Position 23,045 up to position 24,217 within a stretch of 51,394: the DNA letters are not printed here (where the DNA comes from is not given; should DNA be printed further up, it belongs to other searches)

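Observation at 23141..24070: Exact sigma-54 promoter in front of an RpoS-like sigma factor (possible RpoN-to-sigma cascade)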

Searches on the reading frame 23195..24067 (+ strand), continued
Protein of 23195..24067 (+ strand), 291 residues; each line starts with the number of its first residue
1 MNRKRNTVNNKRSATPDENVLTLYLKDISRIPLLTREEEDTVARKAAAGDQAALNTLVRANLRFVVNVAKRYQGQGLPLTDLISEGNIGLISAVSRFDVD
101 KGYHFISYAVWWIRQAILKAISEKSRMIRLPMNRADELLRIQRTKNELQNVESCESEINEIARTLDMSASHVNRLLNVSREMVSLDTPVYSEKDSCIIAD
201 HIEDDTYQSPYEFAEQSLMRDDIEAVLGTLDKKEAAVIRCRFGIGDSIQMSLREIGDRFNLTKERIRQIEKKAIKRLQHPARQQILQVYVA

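Call 83: find_homologous_proteins(query=A3, max_evalue=1e-30)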
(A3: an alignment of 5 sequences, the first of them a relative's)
Query A3 (5 sequences) (295 aa, profile of the alignment): 8000 proteins with E <= 1e-30 among 8000 candidates; the best 120 are listed.
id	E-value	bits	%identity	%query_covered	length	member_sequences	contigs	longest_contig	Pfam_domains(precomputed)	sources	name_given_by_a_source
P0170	1.6e-124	433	-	-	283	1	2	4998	PF04545.23,PF00140.26,PF04542.21,PF04539.23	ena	-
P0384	8.0e-124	431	-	-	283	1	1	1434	PF04545.23,PF04542.21,PF04539.23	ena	-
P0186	2.6e-123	429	100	100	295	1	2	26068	PF04545.23,PF00140.26,PF04542.21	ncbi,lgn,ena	-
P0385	3.7e-114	399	47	96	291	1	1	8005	PF04545.23,PF00140.26,PF04542.21,PF04539.23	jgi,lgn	jgi:RNA polymerase primary sigma factor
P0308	4.2e-114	399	47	96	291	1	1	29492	PF04545.23,PF00140.26,PF04542.21,PF04539.23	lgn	-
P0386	5.7e-114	398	47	97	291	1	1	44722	PF04545.23,PF00140.26,PF04542.21,PF04539.23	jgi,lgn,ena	-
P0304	5.7e-114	398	47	93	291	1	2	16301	PF04545.23,PF00140.26,PF04542.21,PF04539.23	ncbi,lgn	ncbi:MAG: RNA polymerase sigma factor RpoD/SigA [Spirochaetia bacterium]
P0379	1.2e-113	397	49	91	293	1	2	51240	PF04545.23,PF00140.26,PF04542.21,PF04539.23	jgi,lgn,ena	-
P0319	1.5e-113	397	47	93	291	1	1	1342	PF04545.23,PF00140.26,PF04542.21,PF04539.23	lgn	-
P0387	1.6e-113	397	50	91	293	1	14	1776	PF04545.23,PF00140.26,PF04542.21,PF04539.23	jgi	jgi:RNA polymerase primary sigma factor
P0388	1.9e-113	396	47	91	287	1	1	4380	PF04545.23,PF00140.26,PF04542.21,PF04539.23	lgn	-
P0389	2.0e-113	396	47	96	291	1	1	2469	PF04545.23,PF00140.26,PF04542.21,PF04539.23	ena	-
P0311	2.0e-113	396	47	97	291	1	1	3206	PF04545.23,PF00140.26,PF04542.21,PF04539.23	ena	-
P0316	2.1e-113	396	47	93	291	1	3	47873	PF04545.23,PF00140.26,PF04542.21,PF04539.23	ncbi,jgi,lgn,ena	jgi:RNA polymerase primary sigma factor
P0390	2.2e-113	396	47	92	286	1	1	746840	PF04545.23,PF00140.26,PF04542.21,PF04539.23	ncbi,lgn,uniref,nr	ncbi:sigma-70 family RNA polymerase sigma factor [Spirochaeta cellobiosiphila]|uniref:sigma-70 famil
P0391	2.4e-113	396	45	93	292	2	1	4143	PF04545.23,PF00140.26,PF04542.21,PF04539.23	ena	-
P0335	2.7e-113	396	48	98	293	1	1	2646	PF04545.23,PF00140.26,PF04542.21,PF04539.23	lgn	-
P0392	2.9e-113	396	49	91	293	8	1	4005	PF04545.23,PF00140.26,PF04542.21,PF04539.23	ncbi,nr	ncbi:MAG: RNA polymerase sigma factor RpoD/SigA [Spirochaetota bacterium]|nr:RNA polymerase sigma fa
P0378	3.2e-113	396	50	91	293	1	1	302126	PF04545.23,PF00140.26,PF04542.21,PF04539.23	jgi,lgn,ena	-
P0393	3.5e-113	396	47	92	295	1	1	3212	PF04545.23,PF00140.26,PF04542.21,PF04539.23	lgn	-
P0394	3.8e-113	396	49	91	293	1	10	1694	PF04545.23,PF00140.26,PF04542.21,PF04539.23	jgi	jgi:RNA polymerase primary sigma factor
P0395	3.9e-113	395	47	93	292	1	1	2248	PF04545.23,PF00140.26,PF04542.21,PF04539.23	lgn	-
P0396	4.0e-113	395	51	91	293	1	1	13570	PF04545.23,PF00140.26,PF04542.21,PF04539.23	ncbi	-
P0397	4.2e-113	395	47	92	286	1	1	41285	PF04545.23,PF00140.26,PF04542.21,PF04539.23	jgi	-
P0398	4.4e-113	395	46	97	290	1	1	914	PF04545.23,PF00140.26,PF04542.21,PF04539.23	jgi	-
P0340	4.5e-113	395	48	98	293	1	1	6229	PF04545.23,PF00140.26,PF04542.21,PF04539.23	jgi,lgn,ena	-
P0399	4.7e-113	395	46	92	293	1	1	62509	PF04545.23,PF00140.26,PF04542.21,PF04539.23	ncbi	-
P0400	4.7e-113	395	47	91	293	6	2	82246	PF04545.23,PF00140.26,PF04542.21,PF04539.23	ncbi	-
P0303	5.2e-113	395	45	97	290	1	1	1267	PF04545.23,PF00140.26,PF04542.21,PF04539.23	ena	-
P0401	6.1e-113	395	48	93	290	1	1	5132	PF04545.23,PF00140.26,PF04542.21,PF04539.23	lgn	-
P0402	6.5e-113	395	47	92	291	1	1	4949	PF04545.23,PF00140.26,PF04542.21,PF04539.23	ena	-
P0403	6.7e-113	395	48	92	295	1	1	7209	PF04545.23,PF00140.26,PF04542.21,PF04539.23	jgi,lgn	jgi:RNA polymerase primary sigma factor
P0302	6.8e-113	395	47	91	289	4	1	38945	PF04545.23,PF00140.26,PF04542.21,PF04539.23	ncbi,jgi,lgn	jgi:RNA polymerase primary sigma factor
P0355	6.9e-113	395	46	93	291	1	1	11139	PF04545.23,PF00140.26,PF04542.21,PF04539.23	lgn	-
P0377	7.1e-113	395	46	94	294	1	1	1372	PF04545.23,PF00140.26,PF04542.21,PF04539.23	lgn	-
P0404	7.6e-113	395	48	93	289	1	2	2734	PF04545.23,PF00140.26,PF04542.21,PF04539.23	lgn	-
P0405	7.6e-113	395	51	91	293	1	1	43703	PF04545.23,PF00140.26,PF04542.21,PF04539.23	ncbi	-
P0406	1.0e-112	394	47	94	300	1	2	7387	PF04545.23,PF00140.26,PF04542.21,PF04539.23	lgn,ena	-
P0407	1.0e-112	394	45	93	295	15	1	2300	PF04545.23,PF00140.26,PF04542.21,PF04539.23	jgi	jgi:RNA polymerase primary sigma factor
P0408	1.1e-112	394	48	91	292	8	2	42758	PF04545.23,PF00140.26,PF04542.21,PF04539.23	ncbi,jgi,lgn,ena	jgi:RNA polymerase primary sigma factor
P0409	1.2e-112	394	46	91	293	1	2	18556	PF04545.23,PF00140.26,PF04542.21,PF04539.23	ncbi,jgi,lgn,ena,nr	ncbi:MAG: RNA polymerase subunit sigma [Spirochaetes bacterium]|nr:MAG: RNA polymerase subunit sigma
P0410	1.2e-112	394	49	91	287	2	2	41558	PF04545.23,PF00140.26,PF04542.21,PF04539.23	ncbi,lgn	-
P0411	1.2e-112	394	47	93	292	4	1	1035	PF04545.23,PF00140.26,PF04542.21,PF04539.23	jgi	jgi:RNA polymerase primary sigma factor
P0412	1.3e-112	394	46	92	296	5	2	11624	PF04545.23,PF00140.26,PF04542.21,PF04539.23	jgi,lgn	jgi:RNA polymerase primary sigma factor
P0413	1.3e-112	394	48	93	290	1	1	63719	PF04545.23,PF00140.26,PF04542.21,PF04539.23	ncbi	-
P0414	1.3e-112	394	46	93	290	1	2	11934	PF04545.23,PF00140.26,PF04542.21,PF04539.23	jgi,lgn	jgi:RNA polymerase primary sigma factor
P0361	1.3e-112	394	51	91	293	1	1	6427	PF04545.23,PF00140.26,PF04542.21,PF04539.23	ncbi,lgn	-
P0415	1.4e-112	394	47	92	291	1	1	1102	PF04545.23,PF00140.26,PF04542.21,PF04539.23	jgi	-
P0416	1.6e-112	393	48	91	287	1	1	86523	PF04545.23,PF00140.26,PF04542.21,PF04539.23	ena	-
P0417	1.7e-112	393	46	93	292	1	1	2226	PF04545.23,PF00140.26,PF04542.21,PF04539.23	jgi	-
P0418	1.7e-112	393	45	97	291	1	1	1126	PF04545.23,PF00140.26,PF04542.21,PF04539.23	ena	-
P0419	1.8e-112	393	46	94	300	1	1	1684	PF04545.23,PF00140.26,PF04542.21,PF04539.23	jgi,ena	-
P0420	1.8e-112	393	46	93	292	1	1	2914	PF04545.23,PF00140.26,PF04542.21,PF04539.23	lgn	-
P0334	1.8e-112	393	50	93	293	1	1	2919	PF04545.23,PF00140.26,PF04542.21,PF04539.23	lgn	-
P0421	1.9e-112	393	47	91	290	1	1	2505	PF04545.23,PF00140.26,PF04542.21,PF04539.23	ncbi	ncbi:MAG: RNA polymerase sigma factor RpoD/SigA [Spirochaetota bacterium]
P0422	1.9e-112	393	46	93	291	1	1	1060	PF04545.23,PF00140.26,PF04542.21,PF04539.23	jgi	-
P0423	2.0e-112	393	46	92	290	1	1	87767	PF04545.23,PF00140.26,PF04542.21,PF04539.23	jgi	-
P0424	2.0e-112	393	46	93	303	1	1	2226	PF04545.23,PF00140.26,PF04542.21,PF04539.23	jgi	jgi:RNA polymerase primary sigma factor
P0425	2.1e-112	393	47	91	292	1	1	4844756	PF04545.23,PF00140.26,PF04542.21,PF04539.23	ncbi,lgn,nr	ncbi:MAG: RNA polymerase sigma factor RpoD/SigA [Spirochaetaceae bacterium]|nr:MAG: RNA polymerase s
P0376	2.1e-112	393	47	92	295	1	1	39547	PF04545.23,PF00140.26,PF04542.21,PF04539.23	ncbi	-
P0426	2.2e-112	393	48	96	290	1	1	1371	PF04545.23,PF00140.26,PF04542.21,PF04539.23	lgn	-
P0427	2.3e-112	393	44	93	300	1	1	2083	PF04545.23,PF00140.26,PF04542.21,PF04539.23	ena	-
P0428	2.4e-112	393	48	92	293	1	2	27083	PF04545.23,PF00140.26,PF04542.21,PF04539.23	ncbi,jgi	-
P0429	2.4e-112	393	46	93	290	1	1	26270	PF04545.23,PF00140.26,PF04542.21,PF04539.23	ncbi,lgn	-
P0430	2.4e-112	393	47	93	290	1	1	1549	PF04545.23,PF00140.26,PF04542.21,PF04539.23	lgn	-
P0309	2.4e-112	393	47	91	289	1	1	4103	PF04545.23,PF00140.26,PF04542.21,PF04539.23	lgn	-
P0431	2.5e-112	393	47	92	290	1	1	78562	PF04545.23,PF00140.26,PF04542.21,PF04539.23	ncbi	-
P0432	2.6e-112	393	47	92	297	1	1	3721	PF04545.23,PF00140.26,PF04542.21,PF04539.23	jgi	jgi:RNA polymerase primary sigma factor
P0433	2.6e-112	393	46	94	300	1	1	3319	PF04545.23,PF00140.26,PF04542.21,PF04539.23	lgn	-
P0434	2.7e-112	393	46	93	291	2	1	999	PF04545.23,PF00140.26,PF04542.21,PF04539.23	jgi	-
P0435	2.7e-112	393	47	92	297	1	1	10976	PF04545.23,PF00140.26,PF04542.21,PF04539.23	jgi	jgi:RNA polymerase primary sigma factor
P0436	2.7e-112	393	47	92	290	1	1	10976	PF04545.23,PF00140.26,PF04542.21,PF04539.23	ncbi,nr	ncbi:MAG: RNA polymerase sigma factor RpoD/SigA [Treponema sp.]|nr:RNA polymerase sigma factor RpoD/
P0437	2.8e-112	393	47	91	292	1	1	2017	PF04545.23,PF00140.26,PF04542.21,PF04539.23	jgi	jgi:RNA polymerase primary sigma factor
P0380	2.9e-112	393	45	97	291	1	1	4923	PF04545.23,PF00140.26,PF04542.21,PF04539.23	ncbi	-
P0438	2.9e-112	393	47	93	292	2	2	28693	PF04545.23,PF00140.26,PF04542.21,PF04539.23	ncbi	ncbi:MAG: sigma-70 family RNA polymerase sigma factor [Spirochaetota bacterium]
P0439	3.0e-112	393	47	92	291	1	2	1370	PF04545.23,PF00140.26,PF04542.21,PF04539.23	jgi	-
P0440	3.0e-112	393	45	93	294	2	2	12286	PF04545.23,PF00140.26,PF04542.21,PF04539.23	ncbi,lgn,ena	-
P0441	3.1e-112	393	47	93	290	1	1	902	PF04545.23,PF00140.26,PF04542.21,PF04539.23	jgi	jgi:RNA polymerase primary sigma factor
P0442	3.2e-112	392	48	93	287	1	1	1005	PF04545.23,PF00140.26,PF04542.21,PF04539.23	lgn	-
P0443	3.4e-112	392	46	93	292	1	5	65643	PF04545.23,PF00140.26,PF04542.21,PF04539.23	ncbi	ncbi:MAG: sigma-70 family RNA polymerase sigma factor [Spirochaetota bacterium]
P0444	3.4e-112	392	46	92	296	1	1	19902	PF04545.23,PF00140.26,PF04542.21,PF04539.23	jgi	jgi:RNA polymerase primary sigma factor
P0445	3.8e-112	392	47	93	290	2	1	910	PF04545.23,PF00140.26,PF04542.21,PF04539.23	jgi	jgi:RNA polymerase primary sigma factor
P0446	3.8e-112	392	47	92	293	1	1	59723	PF04545.23,PF00140.26,PF04542.21,PF04539.23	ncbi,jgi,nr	ncbi:MAG: RNA polymerase sigma factor RpoD/SigA [Spirochaetes bacterium]|nr:RNA polymerase sigma fac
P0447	3.9e-112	392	47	97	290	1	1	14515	PF04545.23,PF00140.26,PF04542.21,PF04539.23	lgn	-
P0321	4.0e-112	392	51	91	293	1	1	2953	PF04545.23,PF00140.26,PF04542.21,PF04539.23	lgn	-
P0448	4.2e-112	392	47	93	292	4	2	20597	PF04545.23,PF00140.26,PF04542.21,PF04539.23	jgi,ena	-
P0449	4.5e-112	392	48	93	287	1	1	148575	PF04545.23,PF00140.26,PF04542.21,PF04539.23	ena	-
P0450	4.6e-112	392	46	92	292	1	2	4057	PF04545.23,PF00140.26,PF04542.21,PF04539.23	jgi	jgi:RNA polymerase primary sigma factor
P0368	4.6e-112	392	50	91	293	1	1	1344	PF04545.23,PF00140.26,PF04542.21,PF04539.23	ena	-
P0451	4.7e-112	392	47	93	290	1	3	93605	PF04545.23,PF00140.26,PF04542.21,PF04539.23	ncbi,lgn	-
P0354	4.9e-112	392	50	94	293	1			PF04545.23,PF00140.26,PF04542.21,PF04539.23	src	-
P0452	5.1e-112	392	47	91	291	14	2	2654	PF04545.23,PF00140.26,PF04542.21,PF04539.23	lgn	-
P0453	5.2e-112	392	47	98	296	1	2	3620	PF04545.23,PF00140.26,PF04542.21,PF04539.23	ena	-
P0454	5.3e-112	392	46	93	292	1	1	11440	PF04545.23,PF00140.26,PF04542.21,PF04539.23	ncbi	ncbi:MAG: sigma-70 family RNA polymerase sigma factor [Spirochaetota bacterium]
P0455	5.5e-112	392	45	93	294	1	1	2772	PF04545.23,PF00140.26,PF04542.21,PF04539.23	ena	-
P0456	5.7e-112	392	44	97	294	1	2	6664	PF04545.23,PF00140.26,PF04542.21,PF04539.23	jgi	jgi:RNA polymerase primary sigma factor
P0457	5.8e-112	392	47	92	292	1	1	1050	PF04545.23,PF00140.26,PF04542.21,PF04539.23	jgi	jgi:RNA polymerase primary sigma factor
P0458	5.9e-112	392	49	91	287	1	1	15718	PF04545.23,PF00140.26,PF04542.21,PF04539.23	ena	-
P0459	6.3e-112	392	46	93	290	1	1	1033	PF04545.23,PF00140.26,PF04542.21,PF04539.23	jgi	-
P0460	6.5e-112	391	46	94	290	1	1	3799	PF04545.23,PF00140.26,PF04542.21,PF04539.23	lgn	-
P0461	6.5e-112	391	48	93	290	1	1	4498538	PF04545.23,PF00140.26,PF04542.21,PF04539.23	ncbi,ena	-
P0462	6.6e-112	391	46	97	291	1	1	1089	PF04545.23,PF00140.26,PF04542.21,PF04539.23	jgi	-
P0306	6.6e-112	391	48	91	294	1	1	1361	PF04545.23,PF00140.26,PF04542.21,PF04539.23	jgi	jgi:RNA polymerase primary sigma factor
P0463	7.1e-112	391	45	93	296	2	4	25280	PF04545.23,PF00140.26,PF04542.21,PF04539.23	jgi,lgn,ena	-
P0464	7.3e-112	391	46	93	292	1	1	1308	PF04545.23,PF00140.26,PF04542.21,PF04539.23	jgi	-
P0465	7.7e-112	391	47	92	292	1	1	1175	PF04545.23,PF00140.26,PF04542.21,PF04539.23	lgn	-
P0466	7.9e-112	391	47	92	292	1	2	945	PF04545.23,PF00140.26,PF04542.21,PF04539.23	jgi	jgi:RNA polymerase primary sigma factor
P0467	8.1e-112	391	45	94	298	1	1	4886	PF04545.23,PF00140.26,PF04542.21,PF04539.23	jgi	jgi:RNA polymerase primary sigma factor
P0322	8.5e-112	391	45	93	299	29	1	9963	PF04545.23,PF00140.26,PF04542.21,PF04539.23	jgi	jgi:RNA polymerase primary sigma factor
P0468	9.2e-112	391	43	93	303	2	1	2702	PF04545.23,PF00140.26,PF04542.21,PF04539.23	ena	-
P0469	9.2e-112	391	49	91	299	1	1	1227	PF04545.23,PF00140.26,PF04542.21,PF04539.23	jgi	jgi:RNA polymerase primary sigma factor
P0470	9.4e-112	391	46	92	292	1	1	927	PF04545.23,PF00140.26,PF04542.21,PF04539.23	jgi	jgi:RNA polymerase primary sigma factor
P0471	9.7e-112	391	47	98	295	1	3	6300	PF04545.23,PF00140.26,PF04542.21,PF04539.23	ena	-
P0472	9.7e-112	391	46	93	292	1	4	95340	PF04545.23,PF00140.26,PF04542.21,PF04539.23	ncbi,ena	-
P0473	1.0e-111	391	47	98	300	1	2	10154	PF04545.23,PF00140.26,PF04542.21,PF04539.23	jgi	-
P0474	1.0e-111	391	46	99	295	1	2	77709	PF04545.23,PF00140.26,PF04542.21,PF04539.23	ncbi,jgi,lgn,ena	jgi:RNA polymerase primary sigma factor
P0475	1.0e-111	391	46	93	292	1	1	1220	PF04545.23,PF00140.26,PF04542.21,PF04539.23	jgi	-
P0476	1.0e-111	391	47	98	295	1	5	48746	PF04545.23,PF00140.26,PF04542.21,PF04539.23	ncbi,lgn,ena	-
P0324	1.1e-111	391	49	91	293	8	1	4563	PF04545.23,PF00140.26,PF04542.21,PF04539.23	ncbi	ncbi:MAG: RNA polymerase sigma factor RpoD/SigA [Spirochaetaceae bacterium]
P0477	1.1e-111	391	45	94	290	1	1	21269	PF04545.23,PF00140.26,PF04542.21,PF04539.23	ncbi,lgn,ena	-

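Call 84: find_encoding_contigs(protein=P0186, flank=3000, max_places=1)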
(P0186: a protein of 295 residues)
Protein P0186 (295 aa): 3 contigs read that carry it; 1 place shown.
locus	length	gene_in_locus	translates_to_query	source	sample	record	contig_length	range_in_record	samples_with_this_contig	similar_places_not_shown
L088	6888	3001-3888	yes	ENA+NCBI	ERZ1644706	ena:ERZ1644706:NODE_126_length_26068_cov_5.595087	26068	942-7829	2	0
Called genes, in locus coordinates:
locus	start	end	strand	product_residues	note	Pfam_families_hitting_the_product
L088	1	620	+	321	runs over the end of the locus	-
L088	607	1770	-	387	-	PF01553:Acyltransferase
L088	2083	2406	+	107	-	-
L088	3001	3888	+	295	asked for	PF00140:Sigma70_r1_2 (faint), PF04542:Sigma70_r2, PF04545:Sigma70_r4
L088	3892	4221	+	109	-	-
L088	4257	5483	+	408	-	PF00005:ABC_tran, PF13304:AAA_21 (faint), PF00571:CBS (faint)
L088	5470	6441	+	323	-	PF00528:BPD_transp_1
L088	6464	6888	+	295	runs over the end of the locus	PF04069:OpuAC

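Call 85: find_encoding_contigs(protein=P0170, flank=3000, max_places=1)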
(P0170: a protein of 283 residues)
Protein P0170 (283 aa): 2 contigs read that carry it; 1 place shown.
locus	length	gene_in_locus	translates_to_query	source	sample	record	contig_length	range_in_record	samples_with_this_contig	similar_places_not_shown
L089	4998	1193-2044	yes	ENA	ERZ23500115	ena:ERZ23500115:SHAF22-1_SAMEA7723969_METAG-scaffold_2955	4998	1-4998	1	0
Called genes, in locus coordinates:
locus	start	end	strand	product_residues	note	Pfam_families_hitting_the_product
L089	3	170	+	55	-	?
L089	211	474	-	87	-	PF00166:Cpn10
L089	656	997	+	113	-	-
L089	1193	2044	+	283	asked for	PF00140:Sigma70_r1_2 (faint), PF04542:Sigma70_r2, PF04539:Sigma70_r3, PF04545:Sigma70_r4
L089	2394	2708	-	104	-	-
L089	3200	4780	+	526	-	PF13855:LRR_8 (faint), PF13306:LRR_5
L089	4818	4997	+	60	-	?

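Call 86: find_encoding_contigs(protein=P0390, flank=3000, max_places=1)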
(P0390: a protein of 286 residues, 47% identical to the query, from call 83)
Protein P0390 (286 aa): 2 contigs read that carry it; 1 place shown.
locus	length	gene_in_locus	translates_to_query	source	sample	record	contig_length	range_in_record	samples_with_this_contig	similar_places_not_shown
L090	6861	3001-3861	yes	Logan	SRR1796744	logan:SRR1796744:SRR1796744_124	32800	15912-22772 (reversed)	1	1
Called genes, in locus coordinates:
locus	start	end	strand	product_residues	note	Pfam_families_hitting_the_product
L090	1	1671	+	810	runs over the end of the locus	PF00270:DEAD (faint), PF04851:ResIII (faint), PF13307:Helicase_C_2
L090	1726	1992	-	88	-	PF00166:Cpn10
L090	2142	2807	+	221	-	-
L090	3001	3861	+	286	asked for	PF00140:Sigma70_r1_2, PF04542:Sigma70_r2, PF04539:Sigma70_r3, PF04545:Sigma70_r4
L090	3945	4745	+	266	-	-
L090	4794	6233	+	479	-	PF00072:Response_reg, PF00512:HisKA, PF02518:HATPase_c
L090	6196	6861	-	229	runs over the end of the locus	PF04831:POPDC1-3, PF00027:cNMP_binding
